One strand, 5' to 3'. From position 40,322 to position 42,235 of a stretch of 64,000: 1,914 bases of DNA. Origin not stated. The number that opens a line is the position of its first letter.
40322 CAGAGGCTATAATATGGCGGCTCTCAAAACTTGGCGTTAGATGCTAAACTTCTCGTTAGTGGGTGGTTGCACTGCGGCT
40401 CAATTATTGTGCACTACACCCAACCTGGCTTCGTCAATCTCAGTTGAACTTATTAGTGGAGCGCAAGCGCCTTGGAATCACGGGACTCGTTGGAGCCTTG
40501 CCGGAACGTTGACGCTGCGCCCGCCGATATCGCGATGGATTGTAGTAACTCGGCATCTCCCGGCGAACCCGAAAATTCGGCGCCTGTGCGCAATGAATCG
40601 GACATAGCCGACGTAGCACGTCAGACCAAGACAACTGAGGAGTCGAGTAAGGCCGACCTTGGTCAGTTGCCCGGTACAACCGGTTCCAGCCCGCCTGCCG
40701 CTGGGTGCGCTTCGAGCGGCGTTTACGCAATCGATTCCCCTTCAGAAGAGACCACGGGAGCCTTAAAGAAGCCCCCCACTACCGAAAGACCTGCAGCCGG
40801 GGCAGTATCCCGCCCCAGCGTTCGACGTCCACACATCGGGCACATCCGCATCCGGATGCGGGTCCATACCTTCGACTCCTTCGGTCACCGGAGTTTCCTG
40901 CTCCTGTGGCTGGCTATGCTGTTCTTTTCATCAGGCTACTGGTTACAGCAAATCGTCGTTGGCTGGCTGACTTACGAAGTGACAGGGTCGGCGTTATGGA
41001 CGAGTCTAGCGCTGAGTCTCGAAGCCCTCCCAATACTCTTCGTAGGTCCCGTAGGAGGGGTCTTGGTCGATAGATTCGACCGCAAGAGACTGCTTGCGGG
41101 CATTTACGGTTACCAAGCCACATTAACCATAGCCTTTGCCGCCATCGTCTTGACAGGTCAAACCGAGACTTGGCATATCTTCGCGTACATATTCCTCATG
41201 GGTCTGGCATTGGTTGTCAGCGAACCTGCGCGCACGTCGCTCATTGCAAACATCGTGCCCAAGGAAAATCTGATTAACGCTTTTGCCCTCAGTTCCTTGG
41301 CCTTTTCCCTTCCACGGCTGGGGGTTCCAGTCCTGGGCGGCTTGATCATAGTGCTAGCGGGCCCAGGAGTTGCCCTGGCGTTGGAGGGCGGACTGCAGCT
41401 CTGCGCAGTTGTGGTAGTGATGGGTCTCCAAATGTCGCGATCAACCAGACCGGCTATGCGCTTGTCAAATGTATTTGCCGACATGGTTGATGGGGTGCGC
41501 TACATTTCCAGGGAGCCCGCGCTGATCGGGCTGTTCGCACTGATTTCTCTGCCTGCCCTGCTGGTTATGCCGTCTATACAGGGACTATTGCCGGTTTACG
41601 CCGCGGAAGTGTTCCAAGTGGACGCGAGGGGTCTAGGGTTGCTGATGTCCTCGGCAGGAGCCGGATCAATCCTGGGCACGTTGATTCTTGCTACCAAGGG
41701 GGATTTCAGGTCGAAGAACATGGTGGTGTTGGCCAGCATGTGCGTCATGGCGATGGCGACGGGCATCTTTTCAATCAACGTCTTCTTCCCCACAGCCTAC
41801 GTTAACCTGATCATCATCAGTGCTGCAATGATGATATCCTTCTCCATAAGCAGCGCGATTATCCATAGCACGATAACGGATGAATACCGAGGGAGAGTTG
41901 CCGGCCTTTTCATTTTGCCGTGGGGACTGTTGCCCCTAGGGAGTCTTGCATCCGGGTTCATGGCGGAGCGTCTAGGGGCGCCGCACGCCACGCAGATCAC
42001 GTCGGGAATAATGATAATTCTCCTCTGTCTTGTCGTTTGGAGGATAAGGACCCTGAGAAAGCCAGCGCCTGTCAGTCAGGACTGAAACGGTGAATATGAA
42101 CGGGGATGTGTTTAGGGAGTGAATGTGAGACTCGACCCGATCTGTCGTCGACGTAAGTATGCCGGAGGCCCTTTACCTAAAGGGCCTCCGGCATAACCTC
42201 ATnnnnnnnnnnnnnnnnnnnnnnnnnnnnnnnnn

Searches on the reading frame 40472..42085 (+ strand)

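Call 35: search_protein_families(library=ncbifam, proteins=[window:40472-42085:+], max_evalue=0.00001)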
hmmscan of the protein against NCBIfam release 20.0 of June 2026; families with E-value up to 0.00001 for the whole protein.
window:40472-42085:+ (537 aa): 9 families
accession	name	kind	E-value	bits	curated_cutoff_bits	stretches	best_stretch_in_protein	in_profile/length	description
TIGR00900.1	2A0121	subfamily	3.2e-47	161.6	319.6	1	142-502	1-364/364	H+ Antiporter protein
NF007792.0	PRK10489.1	equivalog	9.5e-32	110.5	324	1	158-530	35-404/419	enterobactin transporter EntS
NF000245.1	macrolide_MefA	exception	2.6e-23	82.8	675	1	158-530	28-401/405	macrolide efflux MFS transporter Mef(A)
NF012178.0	tet_MFS_V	exception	2.3e-14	53.3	640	1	147-524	17-396/409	tetracycline efflux MFS transporter Tet(V)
NF000246.1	macrolide_MefC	exception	2.9e-14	52.9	870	1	143-528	11-398/407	macrolide efflux MFS transporter Mef(C)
NF000051.1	macrolide_MefB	exception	1.1e-13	50.9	800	1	158-529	28-398/409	macrolide efflux MFS transporter Mef(B)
NF000154.1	macrolide_MefEN2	exception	1e-11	44.8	800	1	162-520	29-386/401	macrolide efflux MFS transporter Mef(En2)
NF052575.1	MFS_efflux_Tap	equivalog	3.8e-10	39.3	625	1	142-529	6-398/401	multidrug efflux MFS transporter Tap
TIGR00880.1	2_A_01_02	superfamily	3.9e-06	27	131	1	180-297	3-115/141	multidrug resistance protein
